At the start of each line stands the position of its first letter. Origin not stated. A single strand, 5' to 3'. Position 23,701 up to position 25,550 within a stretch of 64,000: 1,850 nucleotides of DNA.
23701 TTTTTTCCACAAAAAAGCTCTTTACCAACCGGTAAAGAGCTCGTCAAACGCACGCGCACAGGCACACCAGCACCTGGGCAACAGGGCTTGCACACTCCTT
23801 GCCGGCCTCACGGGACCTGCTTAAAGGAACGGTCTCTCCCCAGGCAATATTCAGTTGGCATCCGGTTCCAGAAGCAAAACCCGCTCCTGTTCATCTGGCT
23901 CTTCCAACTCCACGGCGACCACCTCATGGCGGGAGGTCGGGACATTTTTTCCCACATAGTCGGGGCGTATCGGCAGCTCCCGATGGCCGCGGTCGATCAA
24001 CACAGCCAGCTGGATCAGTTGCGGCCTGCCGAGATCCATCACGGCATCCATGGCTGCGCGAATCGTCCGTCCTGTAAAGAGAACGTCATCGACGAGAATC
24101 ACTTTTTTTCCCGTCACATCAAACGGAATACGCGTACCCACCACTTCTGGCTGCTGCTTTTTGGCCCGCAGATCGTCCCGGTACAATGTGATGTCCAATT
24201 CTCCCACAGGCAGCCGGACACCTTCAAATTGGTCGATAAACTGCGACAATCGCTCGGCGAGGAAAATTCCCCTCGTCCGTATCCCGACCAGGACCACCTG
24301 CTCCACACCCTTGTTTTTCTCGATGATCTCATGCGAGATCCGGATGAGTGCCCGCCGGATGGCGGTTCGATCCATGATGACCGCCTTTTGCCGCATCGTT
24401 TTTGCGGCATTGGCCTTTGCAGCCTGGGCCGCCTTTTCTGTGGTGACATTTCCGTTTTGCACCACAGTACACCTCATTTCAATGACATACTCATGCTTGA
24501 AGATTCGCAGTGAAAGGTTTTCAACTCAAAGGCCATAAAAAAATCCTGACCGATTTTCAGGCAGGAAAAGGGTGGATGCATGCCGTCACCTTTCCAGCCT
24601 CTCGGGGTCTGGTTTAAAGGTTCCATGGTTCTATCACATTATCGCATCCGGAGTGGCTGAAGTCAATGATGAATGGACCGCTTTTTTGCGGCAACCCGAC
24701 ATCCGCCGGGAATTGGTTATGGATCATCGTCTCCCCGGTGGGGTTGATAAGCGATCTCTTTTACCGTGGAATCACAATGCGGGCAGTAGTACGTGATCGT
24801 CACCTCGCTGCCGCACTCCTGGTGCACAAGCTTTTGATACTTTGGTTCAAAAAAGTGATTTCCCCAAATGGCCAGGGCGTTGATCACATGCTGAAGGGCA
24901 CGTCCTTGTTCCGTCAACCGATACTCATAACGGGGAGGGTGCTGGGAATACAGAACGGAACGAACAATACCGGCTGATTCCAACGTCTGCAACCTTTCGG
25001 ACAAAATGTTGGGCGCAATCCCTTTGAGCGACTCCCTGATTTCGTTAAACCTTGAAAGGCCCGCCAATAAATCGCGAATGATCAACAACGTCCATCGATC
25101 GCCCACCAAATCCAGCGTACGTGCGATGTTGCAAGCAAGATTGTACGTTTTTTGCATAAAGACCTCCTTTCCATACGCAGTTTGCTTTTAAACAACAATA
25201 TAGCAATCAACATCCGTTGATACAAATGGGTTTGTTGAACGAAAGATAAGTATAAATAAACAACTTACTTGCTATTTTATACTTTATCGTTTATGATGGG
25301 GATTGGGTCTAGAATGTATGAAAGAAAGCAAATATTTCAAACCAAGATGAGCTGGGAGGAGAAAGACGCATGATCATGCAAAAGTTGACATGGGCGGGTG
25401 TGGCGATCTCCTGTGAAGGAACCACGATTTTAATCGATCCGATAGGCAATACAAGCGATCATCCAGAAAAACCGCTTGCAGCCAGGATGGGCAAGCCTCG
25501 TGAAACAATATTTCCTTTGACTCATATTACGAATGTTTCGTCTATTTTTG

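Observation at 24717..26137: AT-rich two-gene insertion between rluD and pyrR: HxlR-type regulator with Cys-rich tail and a divergent MBL-fold hydrolase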

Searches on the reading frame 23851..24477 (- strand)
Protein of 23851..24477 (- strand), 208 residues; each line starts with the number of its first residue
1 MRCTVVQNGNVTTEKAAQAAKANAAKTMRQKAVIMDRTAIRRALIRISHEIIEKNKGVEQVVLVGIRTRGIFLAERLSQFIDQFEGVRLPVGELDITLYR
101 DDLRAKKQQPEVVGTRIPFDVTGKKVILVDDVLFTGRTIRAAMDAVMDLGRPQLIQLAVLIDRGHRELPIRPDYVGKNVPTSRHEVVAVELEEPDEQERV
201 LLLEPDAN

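Call 4: search_protein_families(library=pfam, proteins=[window:23851-24477:-], max_evalue=0.01)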
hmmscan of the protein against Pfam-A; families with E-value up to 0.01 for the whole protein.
window:23851-24477:- (208 aa): 2 families
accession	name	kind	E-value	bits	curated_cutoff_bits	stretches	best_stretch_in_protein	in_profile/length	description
PF00156.33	Pribosyltran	-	3.4e-23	82.2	26.3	1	38-192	9-156/158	Phosphoribosyl transferase domain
PF14681.12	UPRTase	-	1.4e-06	28.4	27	1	105-161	102-159/206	Uracil phosphoribosyltransferase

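Call 5: search_protein_families(library=ncbifam, proteins=[window:23851-24477:-], max_evalue=0.01)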
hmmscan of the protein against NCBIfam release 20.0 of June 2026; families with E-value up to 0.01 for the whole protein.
window:23851-24477:- (208 aa): 31 families (the best 25 are shown)
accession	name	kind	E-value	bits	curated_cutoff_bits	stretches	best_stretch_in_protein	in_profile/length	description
NF003549.0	PRK05205.1-5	equivalog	1.5e-78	262.4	138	1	28-204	2-180/182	bifunctional pyr operon transcriptional regulator/uracil phosphoribosyltransferase PyrR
NF003548.0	PRK05205.1-4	equivalog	7e-73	244.1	218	1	32-204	4-171/173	bifunctional pyr operon transcriptional regulator/uracil phosphoribosyltransferase PyrR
NF003547.0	PRK05205.1-3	equivalog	7.1e-71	238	230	1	22-204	4-190/194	bifunctional pyr operon transcriptional regulator/uracil phosphoribosyltransferase PyrR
NF003546.0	PRK05205.1-2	equivalog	1.6e-60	203.8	268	1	32-201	4-173/175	bifunctional pyr operon transcriptional regulator/uracil phosphoribosyltransferase PyrR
NF003545.0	PRK05205.1-1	equivalog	4.2e-43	146.8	140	1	42-197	11-161/171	bifunctional pyr operon transcriptional regulator/uracil phosphoribosyltransferase PyrR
NF006605.0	PRK09162.1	equivalog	3.7e-13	49.3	181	1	21-180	4-156/183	hypoxanthine-guanine phosphoribosyltransferase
TIGR01203.1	HGPRTase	equivalog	5.1e-11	42.6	150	1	33-180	1-142/167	hypoxanthine phosphoribosyltransferase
NF002620.0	PRK02277.1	subfamily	1.9e-08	34.2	115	1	25-163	47-180/201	orotate phosphoribosyltransferase-like protein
TIGR01251.1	ribP_PPkin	subfamily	1.1e-06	27.8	113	1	108-156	195-243/309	ribose-phosphate diphosphokinase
TIGR00336.1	pyrE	equivalog_domain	7.1e-06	25.9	106.8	1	46-166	39-150/173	orotate phosphoribosyltransferase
NF040646.1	HPT_Archaea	equivalog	9.7e-06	25.3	200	1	122-171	113-161/184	hypoxanthine/guanine phosphoribosyltransferase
NF002686.0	PRK02458.1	equivalog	1.4e-05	24.7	506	1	57-150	167-245/323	ribose-phosphate diphosphokinase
NF005592.0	PRK07322.1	subfamily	2.1e-05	24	143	1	120-162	117-159/180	adenine phosphoribosyltransferase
TIGR01090.1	apt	equivalog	2.3e-05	24.6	185.85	1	46-162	37-147/169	adenine phosphoribosyltransferase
NF002636.0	PRK02304.1-5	equivalog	4.2e-05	23.1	125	1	47-161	42-154/176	adenine phosphoribosyltransferase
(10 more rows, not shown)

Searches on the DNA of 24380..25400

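Call 62: search_rna_families(source=window, start=24380, end=25400, threshold=evalue, max_evalue=1)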
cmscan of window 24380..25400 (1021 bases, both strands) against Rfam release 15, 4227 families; matches with E-value up to 1: 2.
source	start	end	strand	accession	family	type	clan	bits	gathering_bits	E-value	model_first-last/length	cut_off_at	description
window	24535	24624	-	RF00515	PyrR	Cis-reg;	-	36.1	54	0.0045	1-115/115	no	PyrR binding site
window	25242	25287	+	RF04352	Plastid-psbA-4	Cis-reg;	CL00153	21.5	56.8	0.73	1-61/61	no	Plastid-psbA-4 3UTR RNA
